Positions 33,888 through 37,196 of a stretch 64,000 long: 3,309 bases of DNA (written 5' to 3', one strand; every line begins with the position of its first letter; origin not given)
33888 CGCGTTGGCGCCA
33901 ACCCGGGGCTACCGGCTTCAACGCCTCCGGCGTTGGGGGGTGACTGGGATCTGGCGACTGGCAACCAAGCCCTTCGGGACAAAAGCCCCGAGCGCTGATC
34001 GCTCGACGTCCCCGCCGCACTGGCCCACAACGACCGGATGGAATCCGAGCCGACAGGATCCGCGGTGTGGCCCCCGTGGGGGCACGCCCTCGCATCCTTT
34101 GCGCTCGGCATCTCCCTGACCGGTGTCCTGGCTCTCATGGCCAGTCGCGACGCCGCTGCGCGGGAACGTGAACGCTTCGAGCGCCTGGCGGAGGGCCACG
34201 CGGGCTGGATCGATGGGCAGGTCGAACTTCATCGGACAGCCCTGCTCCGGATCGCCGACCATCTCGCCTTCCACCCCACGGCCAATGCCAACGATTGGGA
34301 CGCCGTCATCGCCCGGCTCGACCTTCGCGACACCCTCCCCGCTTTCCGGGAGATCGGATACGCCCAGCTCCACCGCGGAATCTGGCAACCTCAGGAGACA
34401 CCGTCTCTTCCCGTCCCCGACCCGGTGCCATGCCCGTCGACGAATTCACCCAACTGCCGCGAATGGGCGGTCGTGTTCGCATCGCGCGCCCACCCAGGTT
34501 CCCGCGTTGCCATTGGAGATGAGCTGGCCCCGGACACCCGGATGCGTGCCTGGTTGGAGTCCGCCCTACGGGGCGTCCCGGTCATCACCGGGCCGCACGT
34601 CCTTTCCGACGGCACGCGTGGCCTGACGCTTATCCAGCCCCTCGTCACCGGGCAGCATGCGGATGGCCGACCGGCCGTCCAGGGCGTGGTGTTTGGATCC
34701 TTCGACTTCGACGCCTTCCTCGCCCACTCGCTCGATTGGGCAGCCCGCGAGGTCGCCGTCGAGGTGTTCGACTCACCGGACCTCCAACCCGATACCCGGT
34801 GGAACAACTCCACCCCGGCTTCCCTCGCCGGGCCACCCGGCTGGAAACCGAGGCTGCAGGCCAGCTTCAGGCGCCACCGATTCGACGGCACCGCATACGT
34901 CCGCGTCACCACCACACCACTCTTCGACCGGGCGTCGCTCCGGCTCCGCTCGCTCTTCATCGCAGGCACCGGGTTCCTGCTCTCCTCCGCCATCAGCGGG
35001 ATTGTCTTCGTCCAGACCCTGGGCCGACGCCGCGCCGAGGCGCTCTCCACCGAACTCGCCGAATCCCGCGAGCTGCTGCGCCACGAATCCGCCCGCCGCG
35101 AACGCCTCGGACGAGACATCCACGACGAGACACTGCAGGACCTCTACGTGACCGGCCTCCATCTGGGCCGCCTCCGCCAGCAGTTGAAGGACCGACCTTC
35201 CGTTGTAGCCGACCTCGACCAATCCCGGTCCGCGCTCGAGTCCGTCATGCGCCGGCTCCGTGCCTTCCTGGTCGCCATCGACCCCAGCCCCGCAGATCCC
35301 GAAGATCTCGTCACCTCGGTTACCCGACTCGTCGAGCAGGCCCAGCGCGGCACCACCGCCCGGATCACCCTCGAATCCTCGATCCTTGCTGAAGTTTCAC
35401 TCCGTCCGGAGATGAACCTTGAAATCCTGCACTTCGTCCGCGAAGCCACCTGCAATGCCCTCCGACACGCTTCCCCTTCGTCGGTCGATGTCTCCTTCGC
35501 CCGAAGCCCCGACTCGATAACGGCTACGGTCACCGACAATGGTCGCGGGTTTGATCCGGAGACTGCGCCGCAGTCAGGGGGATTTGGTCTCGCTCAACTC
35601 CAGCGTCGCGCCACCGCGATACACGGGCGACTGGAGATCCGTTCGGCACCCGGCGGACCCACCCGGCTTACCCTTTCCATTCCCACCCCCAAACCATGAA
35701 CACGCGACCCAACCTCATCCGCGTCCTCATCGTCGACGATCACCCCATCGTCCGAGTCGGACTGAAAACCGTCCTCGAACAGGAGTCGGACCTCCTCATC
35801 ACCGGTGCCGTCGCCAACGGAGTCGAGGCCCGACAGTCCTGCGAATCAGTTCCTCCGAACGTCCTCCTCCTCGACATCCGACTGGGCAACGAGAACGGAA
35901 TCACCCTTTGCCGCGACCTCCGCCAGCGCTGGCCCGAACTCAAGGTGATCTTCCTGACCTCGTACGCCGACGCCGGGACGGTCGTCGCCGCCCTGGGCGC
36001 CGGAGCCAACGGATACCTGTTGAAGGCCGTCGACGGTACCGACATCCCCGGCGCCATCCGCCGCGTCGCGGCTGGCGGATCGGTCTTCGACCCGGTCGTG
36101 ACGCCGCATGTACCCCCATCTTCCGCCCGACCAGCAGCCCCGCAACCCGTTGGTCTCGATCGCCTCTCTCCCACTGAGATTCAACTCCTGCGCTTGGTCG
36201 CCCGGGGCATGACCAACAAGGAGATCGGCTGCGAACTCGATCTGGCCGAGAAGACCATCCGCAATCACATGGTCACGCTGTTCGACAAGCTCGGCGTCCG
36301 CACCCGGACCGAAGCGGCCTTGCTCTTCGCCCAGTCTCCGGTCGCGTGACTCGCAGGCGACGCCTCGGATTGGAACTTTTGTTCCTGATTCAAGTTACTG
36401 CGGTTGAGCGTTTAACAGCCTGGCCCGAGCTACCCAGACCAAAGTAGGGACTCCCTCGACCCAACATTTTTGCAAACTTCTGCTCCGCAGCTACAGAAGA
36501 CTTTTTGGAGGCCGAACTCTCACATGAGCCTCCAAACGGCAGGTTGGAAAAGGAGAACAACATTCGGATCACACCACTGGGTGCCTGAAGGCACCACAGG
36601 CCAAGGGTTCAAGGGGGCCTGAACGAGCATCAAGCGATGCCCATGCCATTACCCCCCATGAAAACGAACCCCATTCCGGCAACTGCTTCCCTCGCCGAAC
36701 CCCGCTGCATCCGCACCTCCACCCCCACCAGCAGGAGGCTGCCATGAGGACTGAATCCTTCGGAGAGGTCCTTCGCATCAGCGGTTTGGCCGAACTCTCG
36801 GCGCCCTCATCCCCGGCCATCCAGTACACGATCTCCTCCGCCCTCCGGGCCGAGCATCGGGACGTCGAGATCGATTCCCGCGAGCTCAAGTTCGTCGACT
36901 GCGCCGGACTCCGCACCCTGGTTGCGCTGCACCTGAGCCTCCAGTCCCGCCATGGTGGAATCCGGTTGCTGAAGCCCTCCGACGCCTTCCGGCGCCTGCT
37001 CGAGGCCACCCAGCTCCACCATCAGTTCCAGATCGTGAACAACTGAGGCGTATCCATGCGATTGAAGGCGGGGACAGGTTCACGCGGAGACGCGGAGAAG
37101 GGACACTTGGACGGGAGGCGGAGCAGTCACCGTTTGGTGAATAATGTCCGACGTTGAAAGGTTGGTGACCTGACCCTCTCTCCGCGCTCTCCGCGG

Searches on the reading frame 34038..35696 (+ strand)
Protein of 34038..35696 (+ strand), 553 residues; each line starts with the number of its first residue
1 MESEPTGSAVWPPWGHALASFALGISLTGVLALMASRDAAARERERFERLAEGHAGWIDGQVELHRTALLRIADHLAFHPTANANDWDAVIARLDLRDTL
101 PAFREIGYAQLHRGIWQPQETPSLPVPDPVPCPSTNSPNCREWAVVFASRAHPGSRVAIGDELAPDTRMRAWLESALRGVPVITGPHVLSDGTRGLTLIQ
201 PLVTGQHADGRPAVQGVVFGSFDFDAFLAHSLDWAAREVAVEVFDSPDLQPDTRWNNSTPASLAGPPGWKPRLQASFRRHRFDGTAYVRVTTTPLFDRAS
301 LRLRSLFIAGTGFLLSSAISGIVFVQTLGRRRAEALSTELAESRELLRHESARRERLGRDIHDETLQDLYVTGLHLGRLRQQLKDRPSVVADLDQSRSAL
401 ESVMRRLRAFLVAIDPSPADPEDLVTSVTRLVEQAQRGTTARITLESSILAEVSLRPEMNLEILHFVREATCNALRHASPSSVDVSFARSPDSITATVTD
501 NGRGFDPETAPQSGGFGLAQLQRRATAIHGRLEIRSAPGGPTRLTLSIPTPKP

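Call 50: search_protein_families(library=pfam, proteins=[window:34038-35696:+], max_evalue=0.001)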
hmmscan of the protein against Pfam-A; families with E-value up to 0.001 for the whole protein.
window:34038-35696:+ (553 aa): 4 families
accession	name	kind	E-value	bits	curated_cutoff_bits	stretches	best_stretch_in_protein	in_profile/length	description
PF02518.31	HATPase_c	-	2.5e-11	44.4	26.4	1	463-551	6-110/111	Histidine kinase-, DNA gyrase B-, and HSP90-like ATPase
PF13581.12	HATPase_c_2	-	2.8e-09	37.5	27.4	1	444-519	14-103/127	Histidine kinase-like ATPase domain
PF03924.19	CHASE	-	2.6e-08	34.3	25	1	84-249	5-182/189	CHASE domain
PF07730.19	HisKA_3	-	4.9e-08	33.8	24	1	354-417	2-66/68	Histidine kinase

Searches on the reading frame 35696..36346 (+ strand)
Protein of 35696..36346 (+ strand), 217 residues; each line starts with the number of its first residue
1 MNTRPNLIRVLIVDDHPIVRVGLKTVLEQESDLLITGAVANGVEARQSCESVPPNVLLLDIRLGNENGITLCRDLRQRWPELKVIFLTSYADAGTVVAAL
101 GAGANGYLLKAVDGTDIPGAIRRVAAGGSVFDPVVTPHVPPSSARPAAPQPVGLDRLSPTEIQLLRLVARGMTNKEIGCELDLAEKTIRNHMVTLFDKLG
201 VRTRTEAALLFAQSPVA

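Call 50: search_protein_families(library=pfam, proteins=[window:35696-36346:+], max_evalue=0.001)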
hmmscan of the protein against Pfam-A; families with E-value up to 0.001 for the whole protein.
window:35696-36346:+ (217 aa): 2 families
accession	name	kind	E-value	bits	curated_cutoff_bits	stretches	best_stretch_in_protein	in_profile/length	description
PF00072.30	Response_reg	-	1.4e-26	93.3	30.2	1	10-121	1-110/111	Response regulator receiver domain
PF00196.25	GerE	-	5.8e-16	58.3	23.5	1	156-210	2-56/57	Bacterial regulatory proteins, luxR family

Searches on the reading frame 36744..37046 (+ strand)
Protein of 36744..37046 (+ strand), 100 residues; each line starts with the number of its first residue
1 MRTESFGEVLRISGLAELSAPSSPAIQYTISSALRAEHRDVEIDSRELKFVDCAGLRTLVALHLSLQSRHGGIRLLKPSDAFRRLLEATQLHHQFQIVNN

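Call 12: search_protein_families(library=pfam, proteins=[window:36744-37046:+], max_evalue=0.01)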
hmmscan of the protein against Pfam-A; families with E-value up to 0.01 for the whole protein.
window:36744-37046:+ (100 aa): 2 families
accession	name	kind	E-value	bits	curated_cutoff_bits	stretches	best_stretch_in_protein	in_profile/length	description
PF01740.26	STAS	-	1.8e-11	44.2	22.6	1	10-99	13-101/106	STAS domain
PF13466.11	STAS_2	-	2.1e-11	44.3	29.2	1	17-90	6-78/80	STAS domain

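Call 23: find_encoding_contigs(protein=window:36744-37046:+, flank=10000, max_places=6)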
Protein window:36744-37046:+ (100 aa): no gene with exactly this product is on record in the collection.
